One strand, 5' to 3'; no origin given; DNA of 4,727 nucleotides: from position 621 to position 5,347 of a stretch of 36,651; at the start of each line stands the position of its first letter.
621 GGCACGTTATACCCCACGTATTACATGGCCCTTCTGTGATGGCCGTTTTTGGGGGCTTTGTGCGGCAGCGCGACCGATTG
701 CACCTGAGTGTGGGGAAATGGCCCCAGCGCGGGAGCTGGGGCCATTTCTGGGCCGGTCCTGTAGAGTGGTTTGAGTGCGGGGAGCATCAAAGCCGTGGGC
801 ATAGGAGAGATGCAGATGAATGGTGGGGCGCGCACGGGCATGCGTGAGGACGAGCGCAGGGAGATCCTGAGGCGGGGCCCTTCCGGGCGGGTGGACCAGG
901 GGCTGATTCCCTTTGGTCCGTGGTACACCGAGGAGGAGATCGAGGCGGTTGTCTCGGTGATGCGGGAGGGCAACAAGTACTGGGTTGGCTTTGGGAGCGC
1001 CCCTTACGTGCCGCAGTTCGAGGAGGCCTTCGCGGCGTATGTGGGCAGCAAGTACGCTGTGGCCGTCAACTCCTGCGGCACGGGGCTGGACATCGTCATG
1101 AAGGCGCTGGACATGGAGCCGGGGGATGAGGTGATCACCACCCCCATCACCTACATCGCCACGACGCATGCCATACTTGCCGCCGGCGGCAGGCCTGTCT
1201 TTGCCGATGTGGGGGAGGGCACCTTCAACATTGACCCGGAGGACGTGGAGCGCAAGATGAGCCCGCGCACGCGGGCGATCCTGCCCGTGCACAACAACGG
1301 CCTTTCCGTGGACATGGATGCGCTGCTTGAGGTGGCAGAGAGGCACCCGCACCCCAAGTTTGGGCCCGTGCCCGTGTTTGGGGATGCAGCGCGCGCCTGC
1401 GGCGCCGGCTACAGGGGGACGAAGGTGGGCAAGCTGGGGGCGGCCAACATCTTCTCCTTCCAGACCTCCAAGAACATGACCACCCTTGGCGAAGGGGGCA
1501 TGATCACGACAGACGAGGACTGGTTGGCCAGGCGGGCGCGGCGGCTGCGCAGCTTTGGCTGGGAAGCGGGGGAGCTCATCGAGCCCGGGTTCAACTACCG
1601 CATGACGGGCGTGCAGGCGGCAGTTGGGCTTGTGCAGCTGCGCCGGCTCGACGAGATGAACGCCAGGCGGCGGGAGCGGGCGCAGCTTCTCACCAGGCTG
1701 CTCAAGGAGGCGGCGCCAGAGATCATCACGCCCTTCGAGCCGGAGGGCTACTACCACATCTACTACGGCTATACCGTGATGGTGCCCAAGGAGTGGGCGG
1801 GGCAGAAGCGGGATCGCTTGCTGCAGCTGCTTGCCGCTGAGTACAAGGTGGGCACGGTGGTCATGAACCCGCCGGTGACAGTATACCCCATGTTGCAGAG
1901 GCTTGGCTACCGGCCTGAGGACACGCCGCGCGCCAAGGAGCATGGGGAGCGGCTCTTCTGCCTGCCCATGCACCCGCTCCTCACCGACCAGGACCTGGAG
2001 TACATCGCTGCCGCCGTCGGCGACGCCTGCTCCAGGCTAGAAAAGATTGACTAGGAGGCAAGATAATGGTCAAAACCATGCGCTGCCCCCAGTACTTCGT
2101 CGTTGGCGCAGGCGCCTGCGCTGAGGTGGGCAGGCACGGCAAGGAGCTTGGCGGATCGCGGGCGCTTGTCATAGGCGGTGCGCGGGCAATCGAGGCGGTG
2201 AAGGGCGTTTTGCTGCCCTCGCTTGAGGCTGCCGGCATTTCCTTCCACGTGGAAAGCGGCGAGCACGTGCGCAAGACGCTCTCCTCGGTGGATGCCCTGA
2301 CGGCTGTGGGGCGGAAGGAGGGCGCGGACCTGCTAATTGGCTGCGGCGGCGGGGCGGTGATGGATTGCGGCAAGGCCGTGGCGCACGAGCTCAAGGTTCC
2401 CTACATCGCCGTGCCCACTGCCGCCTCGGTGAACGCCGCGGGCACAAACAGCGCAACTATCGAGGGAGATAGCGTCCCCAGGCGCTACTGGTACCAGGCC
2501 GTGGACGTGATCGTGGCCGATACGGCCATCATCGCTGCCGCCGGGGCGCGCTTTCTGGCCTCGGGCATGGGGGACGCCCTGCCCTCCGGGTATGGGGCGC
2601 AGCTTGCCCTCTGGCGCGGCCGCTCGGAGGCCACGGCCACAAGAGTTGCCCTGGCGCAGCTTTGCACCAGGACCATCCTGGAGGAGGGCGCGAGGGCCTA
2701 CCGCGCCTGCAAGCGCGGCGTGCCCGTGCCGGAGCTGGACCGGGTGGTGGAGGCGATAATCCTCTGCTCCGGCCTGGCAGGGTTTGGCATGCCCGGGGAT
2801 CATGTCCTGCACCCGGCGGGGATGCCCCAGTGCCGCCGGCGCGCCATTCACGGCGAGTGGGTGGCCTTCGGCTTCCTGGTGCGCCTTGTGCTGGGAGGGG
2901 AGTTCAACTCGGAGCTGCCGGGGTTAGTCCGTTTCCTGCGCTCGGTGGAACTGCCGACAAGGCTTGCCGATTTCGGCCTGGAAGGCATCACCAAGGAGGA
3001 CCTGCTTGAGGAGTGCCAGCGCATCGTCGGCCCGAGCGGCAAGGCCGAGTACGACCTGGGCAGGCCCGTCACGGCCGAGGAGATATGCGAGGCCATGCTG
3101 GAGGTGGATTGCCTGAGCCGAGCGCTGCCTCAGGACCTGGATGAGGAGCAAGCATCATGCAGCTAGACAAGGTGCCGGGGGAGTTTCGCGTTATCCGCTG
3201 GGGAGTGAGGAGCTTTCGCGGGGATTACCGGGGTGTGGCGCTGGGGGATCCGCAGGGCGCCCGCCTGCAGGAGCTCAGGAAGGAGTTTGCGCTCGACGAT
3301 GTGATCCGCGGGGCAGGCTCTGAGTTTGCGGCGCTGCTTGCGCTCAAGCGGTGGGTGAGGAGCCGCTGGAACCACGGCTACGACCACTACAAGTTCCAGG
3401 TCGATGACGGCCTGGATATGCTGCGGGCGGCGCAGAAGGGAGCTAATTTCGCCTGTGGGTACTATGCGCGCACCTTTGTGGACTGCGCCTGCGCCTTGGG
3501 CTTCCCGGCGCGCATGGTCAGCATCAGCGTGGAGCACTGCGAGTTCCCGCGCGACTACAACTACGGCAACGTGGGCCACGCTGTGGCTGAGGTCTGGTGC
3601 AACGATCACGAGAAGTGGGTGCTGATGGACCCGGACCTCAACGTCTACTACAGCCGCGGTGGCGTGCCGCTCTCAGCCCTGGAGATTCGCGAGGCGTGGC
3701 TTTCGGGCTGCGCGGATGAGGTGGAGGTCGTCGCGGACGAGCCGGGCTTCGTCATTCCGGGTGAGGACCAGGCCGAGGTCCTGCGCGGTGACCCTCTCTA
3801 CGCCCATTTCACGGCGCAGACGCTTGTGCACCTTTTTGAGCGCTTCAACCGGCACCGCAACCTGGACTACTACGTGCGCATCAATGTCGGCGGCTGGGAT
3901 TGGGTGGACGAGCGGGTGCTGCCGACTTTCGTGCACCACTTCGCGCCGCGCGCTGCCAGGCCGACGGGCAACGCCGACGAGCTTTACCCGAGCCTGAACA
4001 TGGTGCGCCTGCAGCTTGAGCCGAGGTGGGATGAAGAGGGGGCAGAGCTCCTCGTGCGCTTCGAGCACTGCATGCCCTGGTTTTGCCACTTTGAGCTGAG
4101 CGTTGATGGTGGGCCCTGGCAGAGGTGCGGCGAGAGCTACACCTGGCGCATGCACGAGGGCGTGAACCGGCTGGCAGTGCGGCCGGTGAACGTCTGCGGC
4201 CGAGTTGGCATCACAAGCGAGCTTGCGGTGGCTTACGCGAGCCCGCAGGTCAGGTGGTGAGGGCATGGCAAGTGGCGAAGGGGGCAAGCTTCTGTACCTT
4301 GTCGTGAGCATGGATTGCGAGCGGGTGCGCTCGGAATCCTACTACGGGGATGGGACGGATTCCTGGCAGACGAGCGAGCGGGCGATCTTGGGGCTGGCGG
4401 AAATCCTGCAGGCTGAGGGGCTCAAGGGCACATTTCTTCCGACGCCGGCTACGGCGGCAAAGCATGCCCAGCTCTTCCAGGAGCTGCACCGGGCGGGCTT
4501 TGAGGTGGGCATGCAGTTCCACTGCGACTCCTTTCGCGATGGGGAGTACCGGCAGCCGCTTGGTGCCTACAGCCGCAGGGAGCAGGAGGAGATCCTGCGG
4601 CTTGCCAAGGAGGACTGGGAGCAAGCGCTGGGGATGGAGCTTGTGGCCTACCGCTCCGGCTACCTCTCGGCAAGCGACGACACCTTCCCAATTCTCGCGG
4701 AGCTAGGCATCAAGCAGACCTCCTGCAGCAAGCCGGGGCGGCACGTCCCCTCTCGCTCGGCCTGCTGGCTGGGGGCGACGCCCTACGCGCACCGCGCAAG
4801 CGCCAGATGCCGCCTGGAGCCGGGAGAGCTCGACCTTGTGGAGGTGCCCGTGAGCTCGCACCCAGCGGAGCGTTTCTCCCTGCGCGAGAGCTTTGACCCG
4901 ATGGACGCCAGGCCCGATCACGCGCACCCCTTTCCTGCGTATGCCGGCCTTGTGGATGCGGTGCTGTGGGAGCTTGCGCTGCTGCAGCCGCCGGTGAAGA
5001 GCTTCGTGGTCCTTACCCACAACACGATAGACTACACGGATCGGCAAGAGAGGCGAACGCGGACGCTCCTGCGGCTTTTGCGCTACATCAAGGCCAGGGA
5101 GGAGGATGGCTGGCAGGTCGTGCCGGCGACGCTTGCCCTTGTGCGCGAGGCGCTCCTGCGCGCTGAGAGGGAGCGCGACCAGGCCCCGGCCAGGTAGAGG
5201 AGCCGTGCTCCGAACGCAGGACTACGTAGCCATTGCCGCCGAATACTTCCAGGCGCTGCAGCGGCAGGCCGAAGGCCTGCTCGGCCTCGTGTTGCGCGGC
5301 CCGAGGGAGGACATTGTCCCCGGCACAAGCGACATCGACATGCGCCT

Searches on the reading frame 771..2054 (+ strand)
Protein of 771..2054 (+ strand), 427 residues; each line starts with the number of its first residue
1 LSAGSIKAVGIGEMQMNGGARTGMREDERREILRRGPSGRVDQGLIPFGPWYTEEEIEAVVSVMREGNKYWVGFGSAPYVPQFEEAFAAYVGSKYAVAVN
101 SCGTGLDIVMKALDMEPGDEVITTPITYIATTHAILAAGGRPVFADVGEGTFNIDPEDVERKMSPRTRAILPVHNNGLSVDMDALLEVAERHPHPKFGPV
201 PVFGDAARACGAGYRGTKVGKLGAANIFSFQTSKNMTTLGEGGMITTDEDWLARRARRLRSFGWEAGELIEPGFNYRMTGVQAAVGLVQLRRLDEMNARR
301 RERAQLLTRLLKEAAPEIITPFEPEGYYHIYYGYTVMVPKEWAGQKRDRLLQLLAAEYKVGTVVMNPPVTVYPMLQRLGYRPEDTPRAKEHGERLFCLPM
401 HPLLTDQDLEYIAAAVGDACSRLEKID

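Call 5: search_protein_families(library=pfam, proteins=[window:771-2054:+])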
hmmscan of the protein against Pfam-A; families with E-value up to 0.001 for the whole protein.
window:771-2054:+ (427 aa): 3 families
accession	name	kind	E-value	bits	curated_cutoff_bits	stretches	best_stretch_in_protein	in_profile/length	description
PF01041.23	DegT_DnrJ_EryC1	-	1e-99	334.6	19.8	1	53-416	4-359/360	DegT/DnrJ/EryC1/StrS aminotransferase family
PF00155.27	Aminotran_1_2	-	2.5e-07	30.7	19.7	1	73-368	37-336/361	Aminotransferase class I and II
PF01212.27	Beta_elim_lyase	-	5.4e-06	26.4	27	1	74-314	28-268/288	Beta-eliminating lyase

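Call 7: search_protein_families(library=ncbifam, proteins=[window:771-2054:+], max_evalue=0.01)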
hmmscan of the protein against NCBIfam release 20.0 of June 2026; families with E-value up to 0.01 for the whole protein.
window:771-2054:+ (427 aa): 25 families
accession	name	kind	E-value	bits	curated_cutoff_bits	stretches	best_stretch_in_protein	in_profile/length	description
TIGR03588.1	PseC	equivalog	1.8e-72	244.4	423.5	1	51-417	8-377/380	UDP-4-amino-4,6-dideoxy-N-acetyl-beta-L-altrosamine transaminase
NF008658.2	PRK11658.1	equivalog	7.5e-68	228.9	631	1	50-418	10-375/379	UDP-4-amino-4-deoxy-L-arabinose aminotransferase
TIGR04427.1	PLP_DesI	equivalog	9.3e-52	176.4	650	1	71-421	46-384/390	dTDP-4-dehydro-6-deoxyglucose aminotransferase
TIGR04181.1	NHT_00031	hypoth_equivalog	1e-50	172.6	420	1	70-399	23-357/359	LegC family aminotransferase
NF008687.0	PRK11706.1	equivalog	3.4e-50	170.9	375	1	46-417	2-371/375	dTDP-4-amino-4,6-dideoxygalactose transaminase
NF011936.0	PRK15407.1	equivalog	3.4e-40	138.1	423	2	52-263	44-251/440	lipopolysaccharide biosynthesis protein RfbH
TIGR02379.1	ECA_wecE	subfamily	1.9e-39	135.5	434.85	1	46-418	2-373/376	dTDP-4-amino-4,6-dideoxy-D-glucose transaminase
NF005816.0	PRK07682.1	equivalog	7.6e-07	28.1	620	1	102-175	99-172/390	aminotransferase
NF005305.0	PRK06836.1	equivalog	4.8e-06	26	376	1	98-171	103-175/396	pyridoxal phosphate-dependent aminotransferase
NF005817.0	PRK07683.1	equivalog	1.3e-05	24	575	1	97-188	93-186/387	aminotransferase A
NF006569.0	PRK09082.1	subfamily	2.6e-05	23.5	420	1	63-171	55-168/386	methionine aminotransferase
NF004621.0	PRK05957.1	equivalog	3.1e-05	22.9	498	1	106-176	100-170/389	pyridoxal phosphate-dependent aminotransferase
NF041364.1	GntC_guanitoxin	equivalog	3.3e-05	23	415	1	102-171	69-139/356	guanitoxin biosynthesis PLP-dependent (S)-gamma-hydroxy-L-arginine cyclodehydratase GntC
NF005601.0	PRK07337.1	equivalog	9.6e-05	21.6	496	1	57-188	54-193/394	pyridoxal phosphate-dependent aminotransferase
NF004770.0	PRK06108.1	subfamily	0.00023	20.1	422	1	80-171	75-175/396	pyridoxal phosphate-dependent aminotransferase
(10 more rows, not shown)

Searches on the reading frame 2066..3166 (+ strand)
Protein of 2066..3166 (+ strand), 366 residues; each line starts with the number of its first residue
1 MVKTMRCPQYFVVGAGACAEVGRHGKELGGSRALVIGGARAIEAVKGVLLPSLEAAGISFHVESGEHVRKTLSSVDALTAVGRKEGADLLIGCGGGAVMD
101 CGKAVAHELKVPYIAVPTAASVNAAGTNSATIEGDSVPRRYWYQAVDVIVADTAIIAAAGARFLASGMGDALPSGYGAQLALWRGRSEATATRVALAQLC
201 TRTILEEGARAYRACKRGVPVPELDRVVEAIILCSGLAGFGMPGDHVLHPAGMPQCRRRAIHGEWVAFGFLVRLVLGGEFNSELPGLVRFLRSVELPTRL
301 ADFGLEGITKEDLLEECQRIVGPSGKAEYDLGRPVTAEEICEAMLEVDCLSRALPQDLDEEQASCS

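Call 5: search_protein_families(library=pfam, proteins=[window:2066-3166:+])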
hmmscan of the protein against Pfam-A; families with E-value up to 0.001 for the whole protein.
window:2066-3166:+ (366 aa): 2 families
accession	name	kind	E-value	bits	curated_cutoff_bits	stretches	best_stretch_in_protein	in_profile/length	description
PF00465.25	Fe-ADH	-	5.3e-21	75.4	31.3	1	8-155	1-165/168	Iron-containing alcohol dehydrogenase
PF13685.12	Fe-ADH_2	-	1.8e-19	70.6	28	1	12-159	1-148/149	Iron-containing alcohol dehydrogenase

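Call 7: search_protein_families(library=ncbifam, proteins=[window:2066-3166:+], max_evalue=0.01)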
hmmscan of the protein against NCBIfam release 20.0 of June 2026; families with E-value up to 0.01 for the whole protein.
window:2066-3166:+ (366 aa): 11 families
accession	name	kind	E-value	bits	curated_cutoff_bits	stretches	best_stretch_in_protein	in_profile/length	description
NF006941.0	PRK09423.1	subfamily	3.7e-63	213.5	336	1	1-354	1-362/367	glycerol dehydrogenase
NF053832.1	GlycoaldRedHalo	equivalog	1.5e-47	162.5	550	1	1-352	1-360/363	glycolaldehyde reductase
NF047954.1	PrpdilGlycDhGldA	equivalog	1.3e-41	143.1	700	1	1-351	1-359/365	bifunctional L-1,2-propanediol dehydrogenase/glycerol dehydrogenase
NF007880.0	PRK10586.1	equivalog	1.8e-24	86.4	429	1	27-344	31-354/362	oxidoreductase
NF002022.0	PRK00843.1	equivalog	1.5e-23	83.3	413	1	3-306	6-308/350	NAD(P)-dependent glycerol-1-phosphate dehydrogenase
NF050025.1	SulfAcetaldRedSarD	equivalog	9.9e-10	37.8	700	1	6-106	6-107/385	sulfoacetaldehyde reductase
NF041833.1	Fe_ADH_ErcA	equivalog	8.4e-08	31.7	550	1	11-106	11-107/382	alcohol dehydrogenase-like regulatory protein ErcA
NF053866.1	CholDhdGbsBBac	equivalog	2.9e-07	29.5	550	1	2-108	9-116/392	choline dehydrogenase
TIGR02638.1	lactal_redase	equivalog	2.6e-06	26.5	523.15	1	11-106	10-106/379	lactaldehyde reductase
NF007911.0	PRK10624.1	equivalog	4.4e-06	25.9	537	1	13-106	13-107/382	lactaldehyde reductase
NF011998.0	PRK15454.1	equivalog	0.00043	19.1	556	0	2-158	21-195/395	ethanolamine utilization ethanol dehydrogenase EutG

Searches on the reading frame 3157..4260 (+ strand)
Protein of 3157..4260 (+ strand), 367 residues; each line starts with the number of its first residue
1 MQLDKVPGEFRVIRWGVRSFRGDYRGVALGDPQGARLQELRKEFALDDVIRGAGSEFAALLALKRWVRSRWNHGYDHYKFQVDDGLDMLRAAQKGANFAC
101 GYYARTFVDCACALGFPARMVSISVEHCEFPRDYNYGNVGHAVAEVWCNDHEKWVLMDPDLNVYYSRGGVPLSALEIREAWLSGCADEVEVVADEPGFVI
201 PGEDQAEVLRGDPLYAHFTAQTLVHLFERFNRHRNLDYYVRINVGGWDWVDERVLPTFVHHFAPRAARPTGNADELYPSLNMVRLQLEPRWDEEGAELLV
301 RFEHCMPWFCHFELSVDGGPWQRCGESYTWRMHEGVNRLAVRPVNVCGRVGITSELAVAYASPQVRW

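Call 5: search_protein_families(library=pfam, proteins=[window:3157-4260:+])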
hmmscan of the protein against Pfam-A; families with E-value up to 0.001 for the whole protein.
window:3157-4260:+ (367 aa): 1 family
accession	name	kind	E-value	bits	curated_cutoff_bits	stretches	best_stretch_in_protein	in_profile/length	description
PF01841.26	Transglut_core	-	1.5e-10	41.8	23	1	48-159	6-108/108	Transglutaminase-like superfamily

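Call 7: search_protein_families(library=ncbifam, proteins=[window:3157-4260:+], max_evalue=0.01)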
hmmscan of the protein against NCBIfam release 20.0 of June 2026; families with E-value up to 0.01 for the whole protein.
window:3157-4260:+ (367 aa): 0 families

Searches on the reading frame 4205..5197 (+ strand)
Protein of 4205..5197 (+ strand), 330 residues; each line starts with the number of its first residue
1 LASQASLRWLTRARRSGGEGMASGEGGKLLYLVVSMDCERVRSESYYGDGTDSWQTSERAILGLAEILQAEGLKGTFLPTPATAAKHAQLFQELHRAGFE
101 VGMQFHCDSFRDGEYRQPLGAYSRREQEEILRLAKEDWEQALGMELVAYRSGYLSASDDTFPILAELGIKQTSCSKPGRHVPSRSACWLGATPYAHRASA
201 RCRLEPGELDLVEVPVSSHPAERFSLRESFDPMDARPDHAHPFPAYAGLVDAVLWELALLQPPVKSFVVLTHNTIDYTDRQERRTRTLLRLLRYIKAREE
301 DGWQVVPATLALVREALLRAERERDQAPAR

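Call 5: search_protein_families(library=pfam, proteins=[window:4205-5197:+])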
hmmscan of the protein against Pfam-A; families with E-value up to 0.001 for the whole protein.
window:4205-5197:+ (330 aa): 1 family
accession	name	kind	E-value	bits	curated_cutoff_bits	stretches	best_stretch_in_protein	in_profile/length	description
PF01522.26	Polysacc_deac_1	-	5.6e-05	23.5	23.1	1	65-171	25-123/124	Polysaccharide deacetylase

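Call 7: search_protein_families(library=ncbifam, proteins=[window:4205-5197:+], max_evalue=0.01)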
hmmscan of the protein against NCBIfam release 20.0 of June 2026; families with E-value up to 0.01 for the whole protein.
window:4205-5197:+ (330 aa): 0 families

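Call 63: search_protein_families(library=pfam, proteins=[window:4265-5197:+], max_evalue=10)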
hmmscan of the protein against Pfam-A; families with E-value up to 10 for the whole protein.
window:4265-5197:+ (310 aa): 2 families
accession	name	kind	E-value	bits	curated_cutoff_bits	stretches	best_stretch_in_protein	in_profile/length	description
PF01522.26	Polysacc_deac_1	-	4.8e-05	23.7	23.1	1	45-151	25-123/124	Polysaccharide deacetylase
PF10304.15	RTP1_C2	-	0.076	13.1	21.1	1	267-282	4-19/34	Required for nuclear transport of RNA pol II C-terminus 2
